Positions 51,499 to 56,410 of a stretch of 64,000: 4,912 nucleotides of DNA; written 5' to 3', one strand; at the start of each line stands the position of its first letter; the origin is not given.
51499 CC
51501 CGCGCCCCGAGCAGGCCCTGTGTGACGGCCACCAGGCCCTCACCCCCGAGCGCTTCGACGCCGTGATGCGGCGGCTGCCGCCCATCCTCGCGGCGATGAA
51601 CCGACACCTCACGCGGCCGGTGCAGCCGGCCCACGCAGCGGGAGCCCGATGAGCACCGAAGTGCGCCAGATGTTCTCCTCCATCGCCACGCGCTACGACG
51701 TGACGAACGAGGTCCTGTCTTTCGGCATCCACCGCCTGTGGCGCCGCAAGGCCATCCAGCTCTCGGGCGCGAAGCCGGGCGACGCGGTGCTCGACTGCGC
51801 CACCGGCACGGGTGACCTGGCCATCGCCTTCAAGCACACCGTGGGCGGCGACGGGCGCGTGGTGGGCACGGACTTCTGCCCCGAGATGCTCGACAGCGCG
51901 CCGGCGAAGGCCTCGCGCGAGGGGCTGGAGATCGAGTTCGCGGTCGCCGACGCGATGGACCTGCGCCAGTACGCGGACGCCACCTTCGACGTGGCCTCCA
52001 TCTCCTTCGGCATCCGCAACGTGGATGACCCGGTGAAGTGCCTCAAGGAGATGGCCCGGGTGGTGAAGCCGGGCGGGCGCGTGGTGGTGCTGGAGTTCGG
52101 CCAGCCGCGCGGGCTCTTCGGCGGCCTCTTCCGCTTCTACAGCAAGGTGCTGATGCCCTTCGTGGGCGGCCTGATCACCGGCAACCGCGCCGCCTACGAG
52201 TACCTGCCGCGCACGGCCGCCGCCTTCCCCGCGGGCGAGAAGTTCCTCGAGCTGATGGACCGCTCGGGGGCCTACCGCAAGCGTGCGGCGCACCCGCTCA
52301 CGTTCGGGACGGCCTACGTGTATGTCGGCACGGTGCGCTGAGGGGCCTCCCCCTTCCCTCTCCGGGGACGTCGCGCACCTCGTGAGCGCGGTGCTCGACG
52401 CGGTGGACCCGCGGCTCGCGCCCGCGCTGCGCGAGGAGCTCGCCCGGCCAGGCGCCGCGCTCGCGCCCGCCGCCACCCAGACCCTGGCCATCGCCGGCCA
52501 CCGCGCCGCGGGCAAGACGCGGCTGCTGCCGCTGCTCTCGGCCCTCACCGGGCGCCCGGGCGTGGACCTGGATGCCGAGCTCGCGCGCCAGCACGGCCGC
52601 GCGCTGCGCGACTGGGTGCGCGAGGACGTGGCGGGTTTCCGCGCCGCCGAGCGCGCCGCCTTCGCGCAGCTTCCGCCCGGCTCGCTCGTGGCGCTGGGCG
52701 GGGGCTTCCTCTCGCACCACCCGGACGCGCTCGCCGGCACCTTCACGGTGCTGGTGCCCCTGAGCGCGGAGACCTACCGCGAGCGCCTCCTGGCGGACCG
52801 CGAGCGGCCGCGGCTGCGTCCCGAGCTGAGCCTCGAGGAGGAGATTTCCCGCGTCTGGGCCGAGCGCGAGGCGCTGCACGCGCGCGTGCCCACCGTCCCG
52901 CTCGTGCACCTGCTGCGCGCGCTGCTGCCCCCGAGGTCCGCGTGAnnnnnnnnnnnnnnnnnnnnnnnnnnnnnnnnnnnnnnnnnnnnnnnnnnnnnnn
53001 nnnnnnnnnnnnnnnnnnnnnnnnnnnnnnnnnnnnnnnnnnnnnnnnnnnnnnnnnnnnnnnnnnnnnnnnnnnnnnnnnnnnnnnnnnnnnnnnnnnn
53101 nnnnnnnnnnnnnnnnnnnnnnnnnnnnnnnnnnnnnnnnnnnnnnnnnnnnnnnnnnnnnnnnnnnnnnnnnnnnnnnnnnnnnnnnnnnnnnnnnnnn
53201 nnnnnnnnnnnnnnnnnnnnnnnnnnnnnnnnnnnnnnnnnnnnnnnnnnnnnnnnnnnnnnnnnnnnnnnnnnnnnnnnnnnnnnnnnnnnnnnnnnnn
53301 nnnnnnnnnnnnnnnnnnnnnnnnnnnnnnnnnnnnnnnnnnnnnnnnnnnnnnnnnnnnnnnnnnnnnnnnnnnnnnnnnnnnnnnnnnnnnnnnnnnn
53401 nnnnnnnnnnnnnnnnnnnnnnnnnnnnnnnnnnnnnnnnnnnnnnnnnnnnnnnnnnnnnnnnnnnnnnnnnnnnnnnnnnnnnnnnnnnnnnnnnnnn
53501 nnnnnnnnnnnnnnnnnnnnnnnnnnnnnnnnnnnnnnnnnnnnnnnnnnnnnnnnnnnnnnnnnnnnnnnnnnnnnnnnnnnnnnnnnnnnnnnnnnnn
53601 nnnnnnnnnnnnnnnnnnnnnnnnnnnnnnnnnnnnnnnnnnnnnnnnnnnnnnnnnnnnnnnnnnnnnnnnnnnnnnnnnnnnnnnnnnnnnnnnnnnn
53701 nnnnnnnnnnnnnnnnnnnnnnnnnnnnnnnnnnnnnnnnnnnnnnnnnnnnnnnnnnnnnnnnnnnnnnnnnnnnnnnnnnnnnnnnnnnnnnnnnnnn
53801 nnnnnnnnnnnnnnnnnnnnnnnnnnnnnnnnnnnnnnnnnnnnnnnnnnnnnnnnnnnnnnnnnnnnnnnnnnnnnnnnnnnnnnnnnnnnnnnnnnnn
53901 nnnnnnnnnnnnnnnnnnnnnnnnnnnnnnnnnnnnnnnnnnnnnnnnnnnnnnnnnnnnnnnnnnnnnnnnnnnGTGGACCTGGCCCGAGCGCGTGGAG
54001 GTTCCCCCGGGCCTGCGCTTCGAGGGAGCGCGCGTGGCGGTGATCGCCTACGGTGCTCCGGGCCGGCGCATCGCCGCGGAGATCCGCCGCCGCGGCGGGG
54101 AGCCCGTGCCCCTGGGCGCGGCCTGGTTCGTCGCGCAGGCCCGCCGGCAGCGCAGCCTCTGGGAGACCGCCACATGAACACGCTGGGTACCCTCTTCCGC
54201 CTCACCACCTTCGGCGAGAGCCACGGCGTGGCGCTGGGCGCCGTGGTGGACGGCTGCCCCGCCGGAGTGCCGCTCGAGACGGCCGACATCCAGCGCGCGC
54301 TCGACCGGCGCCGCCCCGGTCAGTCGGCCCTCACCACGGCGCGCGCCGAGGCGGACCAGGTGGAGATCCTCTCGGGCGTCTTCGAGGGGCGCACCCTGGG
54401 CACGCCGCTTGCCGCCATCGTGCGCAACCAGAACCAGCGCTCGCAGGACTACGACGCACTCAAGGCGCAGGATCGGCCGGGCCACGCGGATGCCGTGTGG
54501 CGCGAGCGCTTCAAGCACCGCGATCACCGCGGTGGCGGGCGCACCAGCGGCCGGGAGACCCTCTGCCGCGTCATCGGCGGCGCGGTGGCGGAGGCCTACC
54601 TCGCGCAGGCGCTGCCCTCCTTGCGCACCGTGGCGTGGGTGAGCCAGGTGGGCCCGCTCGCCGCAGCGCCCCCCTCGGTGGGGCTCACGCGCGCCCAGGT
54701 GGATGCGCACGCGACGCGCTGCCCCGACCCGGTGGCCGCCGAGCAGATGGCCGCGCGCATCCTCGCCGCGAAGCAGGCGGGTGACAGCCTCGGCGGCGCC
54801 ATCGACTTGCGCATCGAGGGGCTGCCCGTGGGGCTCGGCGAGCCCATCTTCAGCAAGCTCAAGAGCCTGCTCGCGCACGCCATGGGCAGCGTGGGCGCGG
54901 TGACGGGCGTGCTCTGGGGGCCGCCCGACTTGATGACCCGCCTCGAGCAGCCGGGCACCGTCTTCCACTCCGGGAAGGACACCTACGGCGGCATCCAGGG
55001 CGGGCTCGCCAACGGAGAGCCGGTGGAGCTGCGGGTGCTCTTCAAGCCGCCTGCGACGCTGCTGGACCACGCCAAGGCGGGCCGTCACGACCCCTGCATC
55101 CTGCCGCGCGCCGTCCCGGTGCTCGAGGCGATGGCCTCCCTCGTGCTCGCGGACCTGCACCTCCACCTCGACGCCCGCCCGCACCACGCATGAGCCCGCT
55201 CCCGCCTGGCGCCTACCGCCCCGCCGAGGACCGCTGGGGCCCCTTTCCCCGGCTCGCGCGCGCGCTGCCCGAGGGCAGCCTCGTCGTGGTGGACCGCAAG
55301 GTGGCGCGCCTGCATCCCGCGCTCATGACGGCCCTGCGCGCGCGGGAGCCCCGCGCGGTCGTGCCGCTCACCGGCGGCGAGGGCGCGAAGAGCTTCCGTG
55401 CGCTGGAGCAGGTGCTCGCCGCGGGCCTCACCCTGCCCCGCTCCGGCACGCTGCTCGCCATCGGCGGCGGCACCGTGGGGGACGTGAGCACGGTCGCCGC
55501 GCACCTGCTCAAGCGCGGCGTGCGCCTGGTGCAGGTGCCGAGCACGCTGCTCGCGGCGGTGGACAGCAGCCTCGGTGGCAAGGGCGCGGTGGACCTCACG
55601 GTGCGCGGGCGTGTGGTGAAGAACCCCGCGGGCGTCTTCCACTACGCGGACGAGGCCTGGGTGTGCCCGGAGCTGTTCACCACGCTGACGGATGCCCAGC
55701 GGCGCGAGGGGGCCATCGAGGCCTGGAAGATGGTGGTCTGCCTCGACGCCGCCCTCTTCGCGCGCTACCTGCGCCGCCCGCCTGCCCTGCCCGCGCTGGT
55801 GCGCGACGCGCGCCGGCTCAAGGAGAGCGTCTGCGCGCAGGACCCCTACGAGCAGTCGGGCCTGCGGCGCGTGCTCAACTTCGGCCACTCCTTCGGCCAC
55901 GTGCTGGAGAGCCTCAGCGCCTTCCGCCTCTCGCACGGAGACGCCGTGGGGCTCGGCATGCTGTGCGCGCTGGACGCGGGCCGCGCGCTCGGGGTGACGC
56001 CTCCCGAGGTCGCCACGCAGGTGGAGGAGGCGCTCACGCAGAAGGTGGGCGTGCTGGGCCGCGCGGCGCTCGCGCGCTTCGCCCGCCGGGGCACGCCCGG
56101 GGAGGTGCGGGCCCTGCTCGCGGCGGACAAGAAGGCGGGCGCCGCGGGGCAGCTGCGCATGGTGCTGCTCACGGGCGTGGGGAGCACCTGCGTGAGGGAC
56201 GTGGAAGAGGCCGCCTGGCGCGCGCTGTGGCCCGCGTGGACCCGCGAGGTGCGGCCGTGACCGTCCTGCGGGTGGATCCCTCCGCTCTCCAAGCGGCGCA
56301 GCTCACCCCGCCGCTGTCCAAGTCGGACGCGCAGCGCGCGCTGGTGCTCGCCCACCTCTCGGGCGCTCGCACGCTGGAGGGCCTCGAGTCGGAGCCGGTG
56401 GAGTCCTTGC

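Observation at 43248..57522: Divergent menaquinone (menFDHACE) and shikimate-pathway (DAHP synthase, menG, aroK, aroDE, aroC, aroB, aroA) supra-operon sharing one promoter region; menB absent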

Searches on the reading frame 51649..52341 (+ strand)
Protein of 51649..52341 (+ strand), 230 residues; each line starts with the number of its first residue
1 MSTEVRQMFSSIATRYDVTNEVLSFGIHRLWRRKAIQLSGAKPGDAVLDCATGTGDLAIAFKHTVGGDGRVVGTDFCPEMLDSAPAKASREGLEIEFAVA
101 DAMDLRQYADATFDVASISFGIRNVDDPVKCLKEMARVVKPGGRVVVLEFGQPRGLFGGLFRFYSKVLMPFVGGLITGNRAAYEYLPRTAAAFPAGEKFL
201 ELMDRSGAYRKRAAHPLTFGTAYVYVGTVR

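Call 5: search_protein_families(library=pfam, proteins=[window:51649-52341:+], max_evalue=0.01)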
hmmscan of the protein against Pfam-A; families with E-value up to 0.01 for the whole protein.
window:51649-52341:+ (230 aa): 10 families
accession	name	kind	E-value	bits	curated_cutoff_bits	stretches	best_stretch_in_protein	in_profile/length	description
PF01209.24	Ubie_methyltran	-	1.1e-60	205.4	20.1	1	3-227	7-231/233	ubiE/COQ5 methyltransferase family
PF13649.12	Methyltransf_25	-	1.1e-21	77.7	27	1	47-143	1-97/97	Methyltransferase domain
PF08241.18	Methyltransf_11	-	4.1e-21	75.9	21.2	1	48-147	1-95/95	Methyltransferase domain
PF13847.12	Methyltransf_31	-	4e-20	72.4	27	1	42-151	2-113/145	Methyltransferase domain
PF08242.18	Methyltransf_12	-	1.1e-10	42.5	30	1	48-145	1-98/98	Methyltransferase domain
PF13489.12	Methyltransf_23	-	2.1e-09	37.7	27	1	29-152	7-121/164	Methyltransferase domain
PF01135.25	PCMT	-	2.5e-06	27.8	20.3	1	36-147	66-171/210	Protein-L-isoaspartate(D-aspartate) O-methyltransferase (PCMT)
PF07021.18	MetW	-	4.9e-06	26.7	21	1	41-140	11-103/193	Methionine biosynthesis protein MetW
PF20922.3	Anamorsin_N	-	0.0019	18.4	27.1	1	95-149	34-89/163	Anamorsin, N-terminal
PF01170.24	UPF0020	-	0.0061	16.7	22.3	0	69-123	77-134/197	RMKL-like, methyltransferase domain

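Call 8: search_protein_families(library=ncbifam, proteins=[window:51649-52341:+], max_evalue=0.001)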
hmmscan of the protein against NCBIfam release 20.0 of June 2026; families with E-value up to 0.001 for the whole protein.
window:51649-52341:+ (230 aa): 31 families (the best 25 are shown)
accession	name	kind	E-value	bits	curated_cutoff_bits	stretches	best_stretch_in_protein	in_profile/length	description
TIGR01934.1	MenG_MenH_UbiE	subfamily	4.4e-67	225.6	158.35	1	5-227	1-221/223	ubiquinone/menaquinone biosynthesis methyltransferase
NF001244.0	PRK00216.1-5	equivalog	2.3e-66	223.5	216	1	2-227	7-233/236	bifunctional demethylmenaquinone methyltransferase/2-methoxy-6-polyprenyl-1,4-benzoquinol methylase UbiE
NF052510.1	methyltran_MpqE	exception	5.9e-55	186.2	335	1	4-226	7-231/234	methyl-plastoquinone biosynthesis methyltransferase MpqE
NF001240.0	PRK00216.1-1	equivalog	7.7e-52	175.8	378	1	4-226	24-247/251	bifunctional demethylmenaquinone methyltransferase/2-methoxy-6-polyprenyl-1,4-benzoquinol methylase UbiE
NF001243.0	PRK00216.1-4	equivalog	4.3e-51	173.5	235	1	4-228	8-232/237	demethylmenaquinone methyltransferase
NF001242.0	PRK00216.1-3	equivalog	2.6e-48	164.7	351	1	5-210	30-239/258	bifunctional demethylmenaquinone methyltransferase/2-methoxy-6-polyprenyl-1,4-benzoquinol methylase UbiE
NF001241.0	PRK00216.1-2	equivalog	3.3e-48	164.3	327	1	3-221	11-221/231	demethylmenaquinone methyltransferase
TIGR02752.1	MenG_heptapren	equivalog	1.8e-47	161.8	419.85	1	4-227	6-229/231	demethylmenaquinone methyltransferase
NF004452.0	PRK05785.1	equivalog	1.8e-19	70.1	207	1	3-228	9-223/228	hypothetical protein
NF047649.1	MTase_UXPK_star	exception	5e-18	65.1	460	1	38-148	72-182/283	methyltransferase/UXPK-star double selenoprotein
NF043040.1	corrin_prot_MT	hypoth_equivalog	1e-17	64.3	180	1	10-178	9-178/216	corrinoid protein-associated methyltransferase CpaM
NF041537.1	ArsM_AhpD_UU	exception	3.2e-16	59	510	1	41-147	74-180/345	arsenite methyltransferase/AhpD domain selenoprotein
NF008823.0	PRK11873.1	subfamily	1.9e-14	53.8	263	1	38-147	72-181/272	arsenite methyltransferase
NF041536.1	ArsM_DUF2284_UU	exception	9.2e-14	50.6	575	1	41-147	74-180/459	arsenite methyltransferase/DUF2284 domain selenoprotein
NF038261.1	rhodoquin_RquA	equivalog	1.1e-10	41.7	175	1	18-178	27-186/218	rhodoquinone biosynthesis methyltransferase RquA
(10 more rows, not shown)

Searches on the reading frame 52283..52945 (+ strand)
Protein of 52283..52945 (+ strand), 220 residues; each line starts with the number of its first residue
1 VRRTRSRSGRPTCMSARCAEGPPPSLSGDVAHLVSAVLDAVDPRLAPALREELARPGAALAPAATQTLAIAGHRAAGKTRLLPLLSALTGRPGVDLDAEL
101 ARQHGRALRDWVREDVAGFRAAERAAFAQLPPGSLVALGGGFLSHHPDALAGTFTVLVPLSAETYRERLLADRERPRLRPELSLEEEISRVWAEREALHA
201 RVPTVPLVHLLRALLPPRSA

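Call 5: search_protein_families(library=pfam, proteins=[window:52283-52945:+], max_evalue=0.01)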
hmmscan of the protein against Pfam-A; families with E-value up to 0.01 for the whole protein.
window:52283-52945:+ (220 aa): 1 family
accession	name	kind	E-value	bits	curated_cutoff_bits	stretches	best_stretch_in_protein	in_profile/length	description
PF01202.28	SKI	-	4.8e-12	46.7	22.1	1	74-202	1-135/159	Shikimate kinase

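Call 8: search_protein_families(library=ncbifam, proteins=[window:52283-52945:+], max_evalue=0.001)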
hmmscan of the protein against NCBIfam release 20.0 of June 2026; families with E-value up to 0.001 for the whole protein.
window:52283-52945:+ (220 aa): 2 families
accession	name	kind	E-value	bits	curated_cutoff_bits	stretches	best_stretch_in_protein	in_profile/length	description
NF002988.0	PRK03731.1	equivalog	2.9e-10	40.1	161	1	65-202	2-146/174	shikimate kinase AroL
NF006015.0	PRK08154.1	subfamily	2.6e-05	23.5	204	1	37-202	106-280/314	anaerobic benzoate catabolism transcriptional regulator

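Call 74: search_protein_families(library=pfam, proteins=[window:52382-52945:+], max_evalue=1)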
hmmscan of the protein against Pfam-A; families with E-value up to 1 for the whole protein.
window:52382-52945:+ (187 aa): 1 family
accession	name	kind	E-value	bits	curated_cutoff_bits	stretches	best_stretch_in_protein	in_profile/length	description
PF01202.28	SKI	-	3.2e-12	47.3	22.1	1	41-169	1-135/159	Shikimate kinase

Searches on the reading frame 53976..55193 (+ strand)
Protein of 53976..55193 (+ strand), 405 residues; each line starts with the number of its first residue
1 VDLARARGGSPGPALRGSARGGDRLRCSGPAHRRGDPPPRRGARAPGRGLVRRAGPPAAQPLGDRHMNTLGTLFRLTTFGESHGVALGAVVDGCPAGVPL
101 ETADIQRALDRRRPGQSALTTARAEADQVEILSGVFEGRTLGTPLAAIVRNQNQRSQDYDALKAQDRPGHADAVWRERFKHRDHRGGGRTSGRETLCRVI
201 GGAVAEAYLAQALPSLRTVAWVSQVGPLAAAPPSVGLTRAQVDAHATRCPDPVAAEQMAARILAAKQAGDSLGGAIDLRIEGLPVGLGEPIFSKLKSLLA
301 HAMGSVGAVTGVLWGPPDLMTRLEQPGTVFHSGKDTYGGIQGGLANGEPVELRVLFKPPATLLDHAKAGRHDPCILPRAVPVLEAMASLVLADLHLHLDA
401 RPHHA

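Call 5: search_protein_families(library=pfam, proteins=[window:53976-55193:+], max_evalue=0.01)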
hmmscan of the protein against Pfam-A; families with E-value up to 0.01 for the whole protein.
window:53976-55193:+ (405 aa): 1 family
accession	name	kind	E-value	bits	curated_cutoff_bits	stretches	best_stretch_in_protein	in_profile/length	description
PF01264.26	Chorismate_synt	-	1.7e-102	343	27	1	74-396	1-327/327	Chorismate synthase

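Call 8: search_protein_families(library=ncbifam, proteins=[window:53976-55193:+], max_evalue=0.001)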
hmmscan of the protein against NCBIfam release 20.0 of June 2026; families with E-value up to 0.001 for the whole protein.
window:53976-55193:+ (405 aa): 3 families
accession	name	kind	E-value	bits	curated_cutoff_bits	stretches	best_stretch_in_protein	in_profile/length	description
NF003793.1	PRK05382.1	equivalog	3.9e-105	351.4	321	1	75-396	1-343/344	chorismate synthase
TIGR00033.1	aroC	equivalog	3.3e-98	328.9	212.2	1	74-397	1-346/351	chorismate synthase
NF009113.0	PRK12463.1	equivalog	1.3e-30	106.7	799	1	75-363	2-319/390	chorismate synthase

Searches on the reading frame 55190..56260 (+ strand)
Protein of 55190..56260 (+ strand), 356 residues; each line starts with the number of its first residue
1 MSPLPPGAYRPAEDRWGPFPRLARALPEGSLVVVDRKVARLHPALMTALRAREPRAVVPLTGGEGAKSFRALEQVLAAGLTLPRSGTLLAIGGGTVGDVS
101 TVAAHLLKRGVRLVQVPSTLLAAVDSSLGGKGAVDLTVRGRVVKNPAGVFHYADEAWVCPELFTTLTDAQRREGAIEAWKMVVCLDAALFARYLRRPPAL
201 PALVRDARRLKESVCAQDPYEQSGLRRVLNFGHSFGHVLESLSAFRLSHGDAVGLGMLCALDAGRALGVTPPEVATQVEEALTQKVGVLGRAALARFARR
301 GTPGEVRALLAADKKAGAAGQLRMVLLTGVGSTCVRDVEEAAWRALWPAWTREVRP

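Call 5: search_protein_families(library=pfam, proteins=[window:55190-56260:+], max_evalue=0.01)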
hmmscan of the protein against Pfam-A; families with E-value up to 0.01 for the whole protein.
window:55190-56260:+ (356 aa): 2 families
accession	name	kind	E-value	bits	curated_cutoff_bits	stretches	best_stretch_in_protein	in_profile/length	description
PF01761.26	DHQ_synthase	-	1.5e-23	83.1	24.2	1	60-170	4-112/115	3-dehydroquinate synthase N-terminal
PF24621.2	DHQS_C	-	1.1e-21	77.8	27.6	1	174-284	1-119/144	3-dehydroquinate synthase C-terminal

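Call 8: search_protein_families(library=ncbifam, proteins=[window:55190-56260:+], max_evalue=0.001)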
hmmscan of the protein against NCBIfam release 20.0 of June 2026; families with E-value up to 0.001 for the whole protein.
window:55190-56260:+ (356 aa): 5 families
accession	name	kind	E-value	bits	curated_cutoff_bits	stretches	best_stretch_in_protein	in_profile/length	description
TIGR01357.1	aroB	equivalog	4e-61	207.1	305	1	29-338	23-334/344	3-dehydroquinate synthase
TIGR04425.1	P_lya_rel_AroB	hypoth_equivalog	4.3e-42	144.4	400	1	22-333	20-326/348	AroB-related putative sugar phosphate phospholyase (cyclizing)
NF004852.0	PRK06203.1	equivalog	6e-34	117.6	333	1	31-334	56-374/407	3-dehydroquinate synthase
NF010556.0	PRK13951.1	equivalog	6.2e-28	97.9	560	1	70-337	225-481/492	bifunctional shikimate kinase AroK/3-dehydroquinate synthase AroB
NF010627.0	PRK14021.1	equivalog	3.9e-23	81.6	565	2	220-334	417-523/542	bifunctional shikimate kinase/3-dehydroquinate synthase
